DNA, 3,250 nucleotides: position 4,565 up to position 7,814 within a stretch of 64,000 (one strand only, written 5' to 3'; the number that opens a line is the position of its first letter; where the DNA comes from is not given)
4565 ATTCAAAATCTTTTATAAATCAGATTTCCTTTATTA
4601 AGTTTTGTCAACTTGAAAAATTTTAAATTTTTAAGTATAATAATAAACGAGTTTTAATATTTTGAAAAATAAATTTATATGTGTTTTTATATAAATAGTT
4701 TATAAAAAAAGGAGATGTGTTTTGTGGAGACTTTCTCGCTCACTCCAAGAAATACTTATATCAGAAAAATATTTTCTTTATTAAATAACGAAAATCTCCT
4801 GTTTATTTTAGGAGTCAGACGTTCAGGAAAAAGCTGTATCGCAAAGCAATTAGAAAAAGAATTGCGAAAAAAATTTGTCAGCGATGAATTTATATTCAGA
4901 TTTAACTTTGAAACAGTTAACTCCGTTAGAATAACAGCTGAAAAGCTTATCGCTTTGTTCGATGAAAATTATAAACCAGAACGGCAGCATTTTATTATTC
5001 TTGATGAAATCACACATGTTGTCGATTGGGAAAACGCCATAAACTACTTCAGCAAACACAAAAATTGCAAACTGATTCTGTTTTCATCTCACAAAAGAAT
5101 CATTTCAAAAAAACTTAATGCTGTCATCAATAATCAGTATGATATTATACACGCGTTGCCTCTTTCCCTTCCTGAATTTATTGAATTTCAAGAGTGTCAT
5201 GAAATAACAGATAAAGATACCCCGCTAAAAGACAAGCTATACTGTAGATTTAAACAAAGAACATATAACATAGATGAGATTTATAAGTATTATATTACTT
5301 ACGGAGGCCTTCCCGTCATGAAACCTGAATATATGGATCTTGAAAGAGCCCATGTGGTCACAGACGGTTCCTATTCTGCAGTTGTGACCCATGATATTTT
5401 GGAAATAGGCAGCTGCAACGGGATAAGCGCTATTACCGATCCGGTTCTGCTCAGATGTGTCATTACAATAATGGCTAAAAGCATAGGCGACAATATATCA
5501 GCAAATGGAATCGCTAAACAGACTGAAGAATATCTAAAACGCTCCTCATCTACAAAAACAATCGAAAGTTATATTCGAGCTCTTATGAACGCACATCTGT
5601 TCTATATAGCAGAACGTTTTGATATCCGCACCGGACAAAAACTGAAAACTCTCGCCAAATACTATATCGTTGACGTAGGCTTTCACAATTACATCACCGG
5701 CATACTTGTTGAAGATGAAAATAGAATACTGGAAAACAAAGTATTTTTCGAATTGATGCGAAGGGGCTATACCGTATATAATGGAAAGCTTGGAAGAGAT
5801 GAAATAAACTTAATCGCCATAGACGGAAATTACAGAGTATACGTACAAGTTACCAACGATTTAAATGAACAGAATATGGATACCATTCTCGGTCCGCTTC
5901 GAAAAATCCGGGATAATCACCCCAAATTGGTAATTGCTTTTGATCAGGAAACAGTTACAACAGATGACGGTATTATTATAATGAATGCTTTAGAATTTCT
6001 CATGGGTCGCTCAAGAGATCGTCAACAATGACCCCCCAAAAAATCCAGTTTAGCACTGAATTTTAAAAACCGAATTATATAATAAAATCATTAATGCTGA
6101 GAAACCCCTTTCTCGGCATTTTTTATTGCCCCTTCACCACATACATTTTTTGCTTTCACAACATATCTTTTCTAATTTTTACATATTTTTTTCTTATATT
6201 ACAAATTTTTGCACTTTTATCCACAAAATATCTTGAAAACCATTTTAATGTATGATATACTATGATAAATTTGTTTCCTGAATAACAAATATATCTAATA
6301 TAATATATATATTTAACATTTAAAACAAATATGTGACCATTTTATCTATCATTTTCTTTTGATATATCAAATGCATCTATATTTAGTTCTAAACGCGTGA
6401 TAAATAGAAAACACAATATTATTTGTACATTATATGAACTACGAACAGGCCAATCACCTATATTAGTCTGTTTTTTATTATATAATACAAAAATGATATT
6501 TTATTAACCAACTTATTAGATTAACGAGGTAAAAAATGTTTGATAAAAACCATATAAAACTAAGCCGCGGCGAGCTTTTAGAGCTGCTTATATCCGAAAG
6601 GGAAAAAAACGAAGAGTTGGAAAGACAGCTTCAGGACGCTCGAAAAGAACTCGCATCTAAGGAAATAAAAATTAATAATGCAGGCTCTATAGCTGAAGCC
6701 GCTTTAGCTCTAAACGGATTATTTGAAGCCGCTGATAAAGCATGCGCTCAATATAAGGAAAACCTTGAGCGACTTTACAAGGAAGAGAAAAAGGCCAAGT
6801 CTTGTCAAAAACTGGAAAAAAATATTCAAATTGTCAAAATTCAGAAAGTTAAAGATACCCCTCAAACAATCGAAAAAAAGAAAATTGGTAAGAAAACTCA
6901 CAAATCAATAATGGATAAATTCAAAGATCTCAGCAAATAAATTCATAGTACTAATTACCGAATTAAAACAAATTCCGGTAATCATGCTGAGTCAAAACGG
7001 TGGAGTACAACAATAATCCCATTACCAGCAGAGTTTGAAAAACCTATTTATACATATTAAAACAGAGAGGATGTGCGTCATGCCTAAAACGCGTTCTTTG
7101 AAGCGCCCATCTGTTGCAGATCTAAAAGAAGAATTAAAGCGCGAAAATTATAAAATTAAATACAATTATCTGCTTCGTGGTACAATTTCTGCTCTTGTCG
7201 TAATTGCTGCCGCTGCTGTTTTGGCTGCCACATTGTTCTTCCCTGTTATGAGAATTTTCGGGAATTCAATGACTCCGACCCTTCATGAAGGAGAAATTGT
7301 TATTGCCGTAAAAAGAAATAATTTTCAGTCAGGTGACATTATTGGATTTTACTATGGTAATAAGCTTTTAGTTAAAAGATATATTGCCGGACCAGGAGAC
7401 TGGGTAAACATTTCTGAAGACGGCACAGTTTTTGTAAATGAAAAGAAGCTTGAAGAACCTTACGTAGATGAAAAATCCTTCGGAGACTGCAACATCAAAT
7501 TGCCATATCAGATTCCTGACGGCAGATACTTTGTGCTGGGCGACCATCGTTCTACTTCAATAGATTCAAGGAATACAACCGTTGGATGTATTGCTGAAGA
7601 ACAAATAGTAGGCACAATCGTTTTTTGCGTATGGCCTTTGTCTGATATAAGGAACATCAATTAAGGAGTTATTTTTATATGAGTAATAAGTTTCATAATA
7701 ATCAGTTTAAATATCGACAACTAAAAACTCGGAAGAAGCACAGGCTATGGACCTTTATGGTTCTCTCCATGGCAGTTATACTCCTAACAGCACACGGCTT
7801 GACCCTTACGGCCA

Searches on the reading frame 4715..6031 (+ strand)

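Call 10: search_protein_families(library=pfam, proteins=[window:4715-6031:+], max_evalue=0.001)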
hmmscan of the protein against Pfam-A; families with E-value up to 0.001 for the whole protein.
window:4715-6031:+ (438 aa): 3 families
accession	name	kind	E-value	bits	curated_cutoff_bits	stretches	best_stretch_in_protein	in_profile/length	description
PF13173.12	AAA_14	-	2e-22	80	27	1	26-155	2-128/129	AAA domain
PF13635.12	DUF4143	-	3.7e-10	40.2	28.1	1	239-353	9-124/160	Domain of unknown function (DUF4143)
PF20720.3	nSTAND3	-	0.00059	20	27.2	0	16-132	7-117/155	Novel STAND NTPase 3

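Call 80: search_protein_families(library=padloc, proteins=[window:4715-6031:+], max_evalue=0.01)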
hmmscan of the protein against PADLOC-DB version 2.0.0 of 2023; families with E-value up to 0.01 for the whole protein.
window:4715-6031:+ (438 aa): 7 families
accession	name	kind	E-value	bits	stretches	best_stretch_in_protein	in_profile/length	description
PDLC04787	PDC-S01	-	8.5e-93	309.4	1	9-431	10-408/412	-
PDLC04789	PDC-S01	-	6.4e-20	69.5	1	17-347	8-299/375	-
PDLC04786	PDC-S01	-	2.5e-13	47.6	1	27-330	21-322/439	-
PDLC04791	PDC-S01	-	2.5e-13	47.5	2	191-330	159-289/395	-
PDLC04790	PDC-S01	-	1.1e-08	32.2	1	18-334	19-305/422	-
PDLC04792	PDC-S01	-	1.2e-08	32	1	24-210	17-207/452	-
PDLC01515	Csx3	-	0.0042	14.7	0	29-62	9-41/183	"CAS-I,CAS-III; associated"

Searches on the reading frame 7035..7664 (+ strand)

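Call 10: search_protein_families(library=pfam, proteins=[window:7035-7664:+], max_evalue=0.001)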
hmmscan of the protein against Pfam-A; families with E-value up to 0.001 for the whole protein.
window:7035-7664:+ (209 aa): 2 families
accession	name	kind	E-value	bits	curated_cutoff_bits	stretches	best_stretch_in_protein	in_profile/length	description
PF10502.14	Peptidase_S26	-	2e-32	112.9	22.9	1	50-200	4-168/168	Signal peptidase, peptidase S26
PF00717.28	Peptidase_S24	-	1.5e-06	28.3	23.3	1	71-121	37-86/116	Peptidase S24-like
